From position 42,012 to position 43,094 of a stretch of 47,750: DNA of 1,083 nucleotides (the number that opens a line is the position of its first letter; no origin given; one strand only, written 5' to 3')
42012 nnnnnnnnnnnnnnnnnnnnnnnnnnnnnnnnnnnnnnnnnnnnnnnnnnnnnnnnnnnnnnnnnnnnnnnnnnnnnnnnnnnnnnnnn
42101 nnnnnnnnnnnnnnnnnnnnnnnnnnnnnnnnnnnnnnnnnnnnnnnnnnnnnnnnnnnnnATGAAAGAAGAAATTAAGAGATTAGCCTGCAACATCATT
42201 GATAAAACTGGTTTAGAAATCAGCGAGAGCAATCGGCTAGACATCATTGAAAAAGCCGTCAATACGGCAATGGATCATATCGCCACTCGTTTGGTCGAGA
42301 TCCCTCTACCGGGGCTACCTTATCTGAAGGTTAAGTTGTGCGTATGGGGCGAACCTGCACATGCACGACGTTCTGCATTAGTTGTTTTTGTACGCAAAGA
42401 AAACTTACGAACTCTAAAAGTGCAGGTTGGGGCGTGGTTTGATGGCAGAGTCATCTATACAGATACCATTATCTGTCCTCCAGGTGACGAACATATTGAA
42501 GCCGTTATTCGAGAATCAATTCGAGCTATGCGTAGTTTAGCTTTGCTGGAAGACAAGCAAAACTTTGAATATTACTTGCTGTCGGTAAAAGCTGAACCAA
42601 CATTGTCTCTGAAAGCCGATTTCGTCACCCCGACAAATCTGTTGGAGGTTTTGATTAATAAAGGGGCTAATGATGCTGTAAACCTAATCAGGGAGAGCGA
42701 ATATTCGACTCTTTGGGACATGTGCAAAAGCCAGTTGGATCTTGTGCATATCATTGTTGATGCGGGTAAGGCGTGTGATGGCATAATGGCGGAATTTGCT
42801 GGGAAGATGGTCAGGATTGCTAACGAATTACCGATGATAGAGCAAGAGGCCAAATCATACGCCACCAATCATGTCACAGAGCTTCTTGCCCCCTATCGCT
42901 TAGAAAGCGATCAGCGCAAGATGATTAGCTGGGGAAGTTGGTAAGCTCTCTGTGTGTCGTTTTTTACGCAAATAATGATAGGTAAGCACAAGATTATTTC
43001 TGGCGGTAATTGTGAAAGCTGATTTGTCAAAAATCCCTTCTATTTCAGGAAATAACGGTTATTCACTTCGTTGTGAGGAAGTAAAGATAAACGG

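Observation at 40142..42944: Accessory block: secreted Sel1-repeat protein, lipoprotein and an unknown 260-aa protein between primase and ligase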

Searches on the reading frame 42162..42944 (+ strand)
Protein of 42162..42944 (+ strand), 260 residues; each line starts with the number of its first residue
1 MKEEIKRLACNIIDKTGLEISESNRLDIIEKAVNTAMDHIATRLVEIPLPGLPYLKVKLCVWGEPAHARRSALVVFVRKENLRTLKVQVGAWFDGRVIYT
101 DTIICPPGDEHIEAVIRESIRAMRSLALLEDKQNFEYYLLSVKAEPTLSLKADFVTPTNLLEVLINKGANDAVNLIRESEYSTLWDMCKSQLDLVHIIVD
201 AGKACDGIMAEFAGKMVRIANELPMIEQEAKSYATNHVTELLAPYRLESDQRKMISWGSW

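Call 3: search_protein_families(library=pfam, proteins=[window:42162-42944:+], max_evalue=0.01)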
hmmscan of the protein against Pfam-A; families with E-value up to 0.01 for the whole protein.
window:42162-42944:+ (260 aa): 0 families

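Call 4: search_protein_families(library=phrogs, proteins=[window:42162-42944:+], max_evalue=0.01)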
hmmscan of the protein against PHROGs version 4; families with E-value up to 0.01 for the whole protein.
window:42162-42944:+ (260 aa): 2 families
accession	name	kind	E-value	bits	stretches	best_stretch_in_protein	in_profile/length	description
phrog_4248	-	unknown function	1.4e-130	435.7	1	1-260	1-266/266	-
phrog_31044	-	unknown function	5.3e-26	92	1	197-260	17-80/80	-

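Call 10: search_protein_families(library=ncbifam, proteins=[window:42162-42944:+], max_evalue=0.1)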
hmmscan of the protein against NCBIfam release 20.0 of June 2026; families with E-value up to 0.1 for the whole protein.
window:42162-42944:+ (260 aa): 0 families

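Call 11: search_protein_families(library=padloc, proteins=[window:42162-42944:+], max_evalue=0.1)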
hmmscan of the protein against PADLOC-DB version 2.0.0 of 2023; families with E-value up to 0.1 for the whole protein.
window:42162-42944:+ (260 aa): 0 families

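Call 14: search_solved_structures(query=window:42162-42944:+, max_evalue=1)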
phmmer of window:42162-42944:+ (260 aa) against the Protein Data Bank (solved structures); distinct sequences matched with E-value up to 1: 1.
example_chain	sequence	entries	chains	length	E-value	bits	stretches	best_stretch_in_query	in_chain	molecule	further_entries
3o59_X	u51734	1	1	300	0.78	12.7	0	26-130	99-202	DNA polymerase II large subunit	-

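Call 29: find_homologous_proteins(query=window:42162-42944:+, max_evalue=0.001)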
Query window:42162-42944:+ (260 aa): 8 proteins with E <= 0.001 among 489 candidates.
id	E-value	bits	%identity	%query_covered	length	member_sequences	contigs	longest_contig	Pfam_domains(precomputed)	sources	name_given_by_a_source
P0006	5.4e-166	568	99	100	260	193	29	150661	-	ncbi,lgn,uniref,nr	ncbi:hypothetical protein ACUAWQ_004246 [Escherichia coli]|uniref:hypothetical protein n=1 Tax=Esche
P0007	1.3e-152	525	90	100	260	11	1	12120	-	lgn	-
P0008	2.2e-145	501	87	100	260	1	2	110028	-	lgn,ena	-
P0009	1.3e-135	469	82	100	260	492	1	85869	-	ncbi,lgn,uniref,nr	ncbi:hypothetical protein H0O64_08835 [Escherichia coli]|uniref:hypothetical protein n=1 Tax=Escheri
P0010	4.2e-134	464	82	100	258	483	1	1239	-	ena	-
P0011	1.9e-120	419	76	100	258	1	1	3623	-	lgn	-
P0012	3.8e-99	350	63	100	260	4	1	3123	-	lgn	-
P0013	9.6e-85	302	80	67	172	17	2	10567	-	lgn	-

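Call 30: search_dna_similar(query=window:42162-42944:+, collection=phages, mode=protein, max_rows=40, max_evalue=0.001)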
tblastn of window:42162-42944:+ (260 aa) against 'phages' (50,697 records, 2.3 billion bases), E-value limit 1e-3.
Records with a match: 11; places in all: 11; records where one place covers at least 80% of the query: 11.
Best place of each record, by identity: 95-99% 1; 80-90% 3; <60% 7.
By first word of the organism name: Klebsiella 5; Escherichia 4; Salmonella 2.
By host as written in the record: Salmonella enterica subsp. enterica serovar Typhimurium strain LT2 2; Escherichia coli str. K-12 substr. MG1655 1; - 1; Escherichia coli strain SCU-107 1; Escherichia coli strain SCU-175 1; Klebsiella pneumoniae strain 4011 1; Klebsiella pneumoniae strain 9362 1; Klebsiella pneumoniae subsp. pneumoniae LC-1825/18 1; and 2 more.
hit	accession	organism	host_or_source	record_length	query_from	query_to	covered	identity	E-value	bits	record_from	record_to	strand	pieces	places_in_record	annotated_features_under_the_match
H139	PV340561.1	Escherichia phage PhiR41_1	Escherichia coli str. K-12 substr. ...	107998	1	260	100%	95.8%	7e-166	513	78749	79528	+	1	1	hypothetical protein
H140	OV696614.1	Escherichia phage Cyrano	-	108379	1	260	100%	83.8%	8e-144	450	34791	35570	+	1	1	Hypothetical protein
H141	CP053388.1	Escherichia phage CMS-2020a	Escherichia coli strain SCU-107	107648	1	260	100%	82.3%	2e-141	443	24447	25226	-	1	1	record has no annotation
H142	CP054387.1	Escherichia phage CMS-2020a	Escherichia coli strain SCU-175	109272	1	260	100%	81.9%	7e-142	444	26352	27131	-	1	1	record has no annotation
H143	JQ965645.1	Salmonella phage SSU5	Salmonella enterica subsp. enterica ...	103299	1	260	100%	43.0%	7e-67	229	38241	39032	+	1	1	hypothetical protein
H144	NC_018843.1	Salmonella phage SSU5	Salmonella enterica subsp. enterica ...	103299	1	260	100%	43.0%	7e-67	229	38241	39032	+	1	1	hypothetical protein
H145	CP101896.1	Klebsiella phage GArcari-2022b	Klebsiella pneumoniae strain 4011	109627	1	260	100%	33.6%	5e-40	152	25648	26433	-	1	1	record has no annotation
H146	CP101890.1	Klebsiella phage GArcari-2022a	Klebsiella pneumoniae strain 9362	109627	1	260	100%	33.6%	5e-40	152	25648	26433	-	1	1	record has no annotation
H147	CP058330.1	Klebsiella phage vB_Kpn_1825-KPC53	Klebsiella pneumoniae subsp. pneumoniae ...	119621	1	260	100%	33.6%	9e-40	152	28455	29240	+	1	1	record has no annotation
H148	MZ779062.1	Klebsiella phage pJN2-26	horse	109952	1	260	100%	33.2%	4e-40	152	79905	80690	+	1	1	hypothetical protein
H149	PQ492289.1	Klebsiella phage vB_KpnS_p4727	Klebsiella pneumoniae 4727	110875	1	260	100%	33.2%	9e-40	152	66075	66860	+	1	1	record has no annotation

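Call 52: get_annotated_region(hit=H144, flank=4500)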
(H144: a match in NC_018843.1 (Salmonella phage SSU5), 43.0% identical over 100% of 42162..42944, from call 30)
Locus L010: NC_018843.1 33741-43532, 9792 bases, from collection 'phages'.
description: Salmonella phage SSU5, complete genome.
organism: Salmonella phage SSU5 (NCBI taxid 1177632)
taxonomy: Viruses; Duplodnaviria; Heunggongvirae; Uroviricota; Caudoviricetes
host: Salmonella enterica subsp. enterica serovar Typhimurium strain LT2; source: -; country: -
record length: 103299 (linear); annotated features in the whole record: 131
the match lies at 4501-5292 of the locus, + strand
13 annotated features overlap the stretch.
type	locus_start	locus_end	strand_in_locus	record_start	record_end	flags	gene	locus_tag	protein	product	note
CDS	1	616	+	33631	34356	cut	-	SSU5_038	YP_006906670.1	hypothetical protein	-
CDS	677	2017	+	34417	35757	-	-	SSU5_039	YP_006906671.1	DnaB-like replicative helicase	-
CDS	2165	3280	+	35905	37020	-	-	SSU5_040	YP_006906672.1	putative DNA primase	-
CDS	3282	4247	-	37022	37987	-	-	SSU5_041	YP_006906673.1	hypothetical protein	-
CDS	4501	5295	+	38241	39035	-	-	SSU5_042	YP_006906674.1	hypothetical protein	-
CDS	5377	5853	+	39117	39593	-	-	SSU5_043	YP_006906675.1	hypothetical protein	-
CDS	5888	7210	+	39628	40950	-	-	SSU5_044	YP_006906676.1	DNA ligase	-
CDS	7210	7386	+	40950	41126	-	-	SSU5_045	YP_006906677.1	hypothetical protein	-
CDS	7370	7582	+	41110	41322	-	-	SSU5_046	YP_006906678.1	hypothetical protein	-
CDS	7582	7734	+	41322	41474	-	-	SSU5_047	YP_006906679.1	hypothetical protein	-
CDS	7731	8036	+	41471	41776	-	-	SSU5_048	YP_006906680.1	C-type natriuretic protein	-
tRNA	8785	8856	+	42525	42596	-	-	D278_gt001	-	tRNA-Asn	-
CDS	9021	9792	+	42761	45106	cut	-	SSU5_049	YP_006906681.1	porphyrin biosynthesis protein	-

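Call 53: get_annotated_region(hit=H148, flank=4500)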
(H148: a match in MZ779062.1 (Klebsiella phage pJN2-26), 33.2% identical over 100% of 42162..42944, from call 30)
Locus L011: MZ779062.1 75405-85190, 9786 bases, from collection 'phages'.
description: Klebsiella phage pJN2-26, complete genome.
organism: Klebsiella phage pJN2-26 (NCBI taxid 2873443)
taxonomy: Viruses; Duplodnaviria; Heunggongvirae; Uroviricota; Caudoviricetes
host: horse; source: horse tracheal aspirate; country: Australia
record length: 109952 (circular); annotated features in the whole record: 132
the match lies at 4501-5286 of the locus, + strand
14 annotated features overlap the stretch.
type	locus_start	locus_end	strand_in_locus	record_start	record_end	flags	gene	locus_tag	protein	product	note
CDS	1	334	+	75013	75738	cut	-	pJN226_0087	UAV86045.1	hypothetical protein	-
CDS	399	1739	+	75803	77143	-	-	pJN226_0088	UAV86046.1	putative DNA helicase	AAA family ATPase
CDS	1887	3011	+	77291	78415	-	-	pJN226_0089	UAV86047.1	putative DNA primase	-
CDS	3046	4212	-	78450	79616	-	-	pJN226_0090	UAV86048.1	hypothetical protein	-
CDS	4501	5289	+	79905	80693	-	-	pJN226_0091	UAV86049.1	hypothetical protein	-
CDS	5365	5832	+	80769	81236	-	-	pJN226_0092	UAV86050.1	hypothetical protein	-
CDS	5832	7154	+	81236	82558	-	-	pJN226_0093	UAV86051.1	putative DNA ligase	ATP dependent DNA ligase domain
CDS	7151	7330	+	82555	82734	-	-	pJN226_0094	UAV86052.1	hypothetical protein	-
CDS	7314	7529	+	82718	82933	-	-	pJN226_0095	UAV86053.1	hypothetical protein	-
CDS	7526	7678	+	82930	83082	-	-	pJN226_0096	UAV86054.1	hypothetical protein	-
CDS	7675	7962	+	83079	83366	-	-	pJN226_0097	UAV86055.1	hypothetical protein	-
CDS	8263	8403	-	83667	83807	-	-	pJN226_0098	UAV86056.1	hypothetical protein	-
tRNA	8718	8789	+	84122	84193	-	-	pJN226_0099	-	tRNA-Asn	-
CDS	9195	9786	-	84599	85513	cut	-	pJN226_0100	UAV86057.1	hypothetical protein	-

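Call 55: search_protein_families(library=pfam, proteins=[L010:3282-4247:-, L011:3046-4212:-, window:42162-42944:+], max_evalue=1)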
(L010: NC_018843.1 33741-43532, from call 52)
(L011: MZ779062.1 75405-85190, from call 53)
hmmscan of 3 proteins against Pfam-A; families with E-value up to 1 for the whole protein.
L010:3282-4247:- (321 aa): 1 family
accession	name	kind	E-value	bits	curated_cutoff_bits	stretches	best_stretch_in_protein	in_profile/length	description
PF19564.4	DUF6086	-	0.066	13.8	31.9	1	36-79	38-81/119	Family of unknown function (DUF6086)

L011:3046-4212:- (388 aa): 5 families
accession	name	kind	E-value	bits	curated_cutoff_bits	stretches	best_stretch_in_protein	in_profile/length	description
PF05791.16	Bacillus_HBL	-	0.065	13.5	29.1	1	165-247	72-153/177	Bacillus haemolytic enterotoxin (HBL)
PF10046.14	BLOC1_2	-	0.067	14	33.4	1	157-226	19-90/96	Biogenesis of lysosome-related organelles complex-1 subunit 2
PF24883.2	NPHP3_N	-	0.13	12.9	24.8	1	163-236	76-150/164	Nephrocystin 3, N-terminal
PF01442.23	Apolipoprotein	-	0.15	12.2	90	1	168-228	7-61/190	Apolipoprotein A1/A4/E domain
PF10018.14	Med4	-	0.17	12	26.9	1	190-248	22-79/190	Vitamin-D-receptor interacting Mediator subunit 4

window:42162-42944:+ (260 aa): 0 families

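Call 56: search_protein_families(library=padloc, proteins=[L010:3282-4247:-, L011:3046-4212:-], max_evalue=0.01)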
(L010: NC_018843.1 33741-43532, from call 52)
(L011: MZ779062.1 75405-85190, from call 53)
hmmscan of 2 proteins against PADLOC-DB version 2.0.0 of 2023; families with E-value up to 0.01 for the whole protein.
L010:3282-4247:- (321 aa): 0 families

L011:3046-4212:- (388 aa): 1 family
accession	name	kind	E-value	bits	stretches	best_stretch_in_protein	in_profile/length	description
PDLC03834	BnzB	-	0.0056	13.8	1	159-247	57-146/504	-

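Call 68: search_solved_structures(query=A6, max_evalue=10)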
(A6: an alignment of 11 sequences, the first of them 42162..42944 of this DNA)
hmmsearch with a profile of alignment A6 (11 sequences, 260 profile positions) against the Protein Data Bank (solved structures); distinct sequences matched with E-value up to 10: 3.
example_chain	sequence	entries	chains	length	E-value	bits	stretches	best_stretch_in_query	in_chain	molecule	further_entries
4l8j_A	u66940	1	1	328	0.14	15.1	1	110-170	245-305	Putative efflux transporter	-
3afp_A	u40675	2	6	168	1.1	12.1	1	51-121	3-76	Single-stranded DNA-binding protein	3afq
7pzy_L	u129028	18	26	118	2.5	10.9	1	97-163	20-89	Ribosomal 40S subunit protein S10A | 40S ribosomal protein S10-A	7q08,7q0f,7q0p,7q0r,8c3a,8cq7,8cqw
